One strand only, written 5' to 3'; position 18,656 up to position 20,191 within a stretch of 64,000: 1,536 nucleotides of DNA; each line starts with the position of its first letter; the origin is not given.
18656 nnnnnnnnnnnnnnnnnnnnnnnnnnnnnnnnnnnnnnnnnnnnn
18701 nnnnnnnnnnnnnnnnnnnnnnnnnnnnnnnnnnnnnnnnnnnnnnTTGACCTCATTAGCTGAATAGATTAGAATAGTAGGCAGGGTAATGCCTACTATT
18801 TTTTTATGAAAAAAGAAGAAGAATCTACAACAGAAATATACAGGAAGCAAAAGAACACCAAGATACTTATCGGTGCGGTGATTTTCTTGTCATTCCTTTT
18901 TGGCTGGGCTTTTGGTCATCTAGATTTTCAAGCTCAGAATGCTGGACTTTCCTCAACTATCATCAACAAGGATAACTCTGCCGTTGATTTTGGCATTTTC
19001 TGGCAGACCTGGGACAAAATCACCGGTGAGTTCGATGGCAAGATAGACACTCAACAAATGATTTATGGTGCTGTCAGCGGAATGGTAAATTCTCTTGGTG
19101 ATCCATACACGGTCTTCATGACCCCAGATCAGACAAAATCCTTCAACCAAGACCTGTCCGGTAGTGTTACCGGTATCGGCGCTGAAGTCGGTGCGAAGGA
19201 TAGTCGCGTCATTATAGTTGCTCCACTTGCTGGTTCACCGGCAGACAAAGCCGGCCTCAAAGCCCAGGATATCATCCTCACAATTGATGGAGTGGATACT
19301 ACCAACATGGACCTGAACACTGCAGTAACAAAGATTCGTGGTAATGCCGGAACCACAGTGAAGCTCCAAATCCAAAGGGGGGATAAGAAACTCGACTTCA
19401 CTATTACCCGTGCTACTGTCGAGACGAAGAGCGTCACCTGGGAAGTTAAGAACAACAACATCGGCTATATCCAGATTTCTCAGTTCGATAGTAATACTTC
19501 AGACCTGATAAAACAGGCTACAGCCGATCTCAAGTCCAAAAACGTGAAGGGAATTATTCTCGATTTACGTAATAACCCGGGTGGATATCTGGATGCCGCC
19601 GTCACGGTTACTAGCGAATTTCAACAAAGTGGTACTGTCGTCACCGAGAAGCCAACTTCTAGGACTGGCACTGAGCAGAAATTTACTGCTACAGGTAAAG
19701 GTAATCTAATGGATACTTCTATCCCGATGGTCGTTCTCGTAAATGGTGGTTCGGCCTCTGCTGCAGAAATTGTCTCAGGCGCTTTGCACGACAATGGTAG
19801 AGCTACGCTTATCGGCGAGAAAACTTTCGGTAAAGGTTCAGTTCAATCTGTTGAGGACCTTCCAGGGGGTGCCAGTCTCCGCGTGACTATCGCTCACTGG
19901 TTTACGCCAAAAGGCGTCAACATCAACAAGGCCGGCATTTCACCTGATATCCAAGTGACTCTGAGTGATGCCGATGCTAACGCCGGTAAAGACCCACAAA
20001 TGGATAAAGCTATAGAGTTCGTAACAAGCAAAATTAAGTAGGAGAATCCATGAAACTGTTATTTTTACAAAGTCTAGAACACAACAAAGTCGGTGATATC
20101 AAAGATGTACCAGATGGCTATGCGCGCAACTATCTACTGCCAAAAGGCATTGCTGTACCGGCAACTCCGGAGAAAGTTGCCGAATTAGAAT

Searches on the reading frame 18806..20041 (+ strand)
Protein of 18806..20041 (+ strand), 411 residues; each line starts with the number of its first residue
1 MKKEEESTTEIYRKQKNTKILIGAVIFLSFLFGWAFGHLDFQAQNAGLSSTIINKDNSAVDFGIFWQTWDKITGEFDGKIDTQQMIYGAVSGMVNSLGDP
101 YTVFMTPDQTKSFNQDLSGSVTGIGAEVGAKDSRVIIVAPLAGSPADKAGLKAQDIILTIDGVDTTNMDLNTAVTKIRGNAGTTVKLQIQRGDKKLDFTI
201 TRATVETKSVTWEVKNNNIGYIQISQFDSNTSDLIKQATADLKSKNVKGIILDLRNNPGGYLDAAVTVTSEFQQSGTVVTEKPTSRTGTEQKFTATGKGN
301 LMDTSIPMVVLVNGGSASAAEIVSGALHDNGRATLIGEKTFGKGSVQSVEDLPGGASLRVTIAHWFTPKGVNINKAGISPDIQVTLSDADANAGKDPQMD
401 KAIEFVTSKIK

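Call 3: search_protein_families(library=pfam, proteins=[window:18806-20041:+], max_evalue=0.1)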
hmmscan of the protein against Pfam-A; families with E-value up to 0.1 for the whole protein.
window:18806-20041:+ (411 aa): 6 families
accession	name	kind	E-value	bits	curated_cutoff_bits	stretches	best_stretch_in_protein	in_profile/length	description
PF03572.23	Peptidase_S41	-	3.6e-55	186.5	24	1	218-384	1-165/165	Peptidase family S41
PF13180.12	PDZ_2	-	5.8e-13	49.4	27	1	123-200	2-78/80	PDZ domain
PF17820.7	PDZ_6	-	1.2e-12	47.8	27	1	137-191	2-54/54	PDZ domain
PF00595.29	PDZ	-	1.3e-10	41.9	23.2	1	123-190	11-81/81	PDZ domain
PF22694.1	CtpB_N-like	-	1.6e-09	38.5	27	1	47-106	23-82/85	Activating protease CtpB N-terminal domain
PF25145.1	NfeD1b_N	-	0.0039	17.2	40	1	228-277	12-60/189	NfeD1b, N-terminal domain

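Call 4: search_protein_families(library=ncbifam, proteins=[window:18806-20041:+], max_evalue=0.1)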
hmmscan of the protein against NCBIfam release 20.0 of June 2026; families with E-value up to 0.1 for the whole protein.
window:18806-20041:+ (411 aa): 22 families
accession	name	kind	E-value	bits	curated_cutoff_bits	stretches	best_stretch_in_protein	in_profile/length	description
TIGR00225.1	prc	subfamily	1.7e-104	349.5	218.6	1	80-400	8-330/335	C-terminal processing peptidase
NF045590.1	Cterm_S41_CtpC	exception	4e-100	335.5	665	1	58-409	51-413/418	carboxyl-terminal processing protease CtpC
NF052377.1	lmo1851_S41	exception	6.6e-98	328.4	725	1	57-399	42-382/468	lmo1851 family serine protease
NF045588.1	Cterm_S41_CtpA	exception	8e-94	314.8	625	1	56-405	44-400/401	carboxyl-terminal processing protease CtpA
NF045589.1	Cterm_S41_CtpB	exception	1.5e-92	310.4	633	1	68-392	62-388/416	carboxyl-terminal processing protease CtpB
TIGR03900.1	prc_long_Delta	hypoth_equivalog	5.4e-90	302.7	660.95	1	80-385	99-405/973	MXAN_5808 family serine peptidase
NF045591.1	Cterm_S41_CtpZ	exception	7.2e-76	255.5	525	1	76-407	65-398/403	carboxyl-terminal processing protease CtpZ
NF051464.1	tail_spec_CT441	exception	1.3e-50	172.8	700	1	84-385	210-526/645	tail-specific protease Tsp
NF008388.1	PRK11186.1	exception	1.6e-42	145.8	825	1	99-394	223-536/663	carboxy terminal-processing peptidase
NF058627.1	S41_Gfo1087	equivalog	1.5e-15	57.1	455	1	140-344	140-367/489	GFO_1087 family putative carboxy terminal peptidase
NF033424.1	chlamy_CPAF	equivalog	1.9e-15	56.5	250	2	307-394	458-548/564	protease-like activity factor CPAF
TIGR02037.1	degP_htrA_DO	subfamily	1.6e-09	37.2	416.2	1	135-240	261-359/434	Do family serine endopeptidase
NF041521.1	HhoA_HhoB_HtrA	equivalog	1e-07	31.6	450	1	104-204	240-333/335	HhoA/HhoB/HtrA family serine endopeptidase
NF041199.1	trx7_PDZ_seleno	equivalog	4.4e-07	29.1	300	1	142-200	329-388/390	Trx7/PDZ domain-containing (seleno)protein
NF008046.0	PRK10779.1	equivalog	9.6e-07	28.2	477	1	110-207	199-294/450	sigma E protease regulator RseP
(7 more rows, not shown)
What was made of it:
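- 18806..20041 (+): S41 C-terminal processing protease (CtpA/B-like, with PDZ); conserved downstream neighbour in this lineage. PF03572 E 4e-55; TIGR00225 349.5 bits (calls 3, 4).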
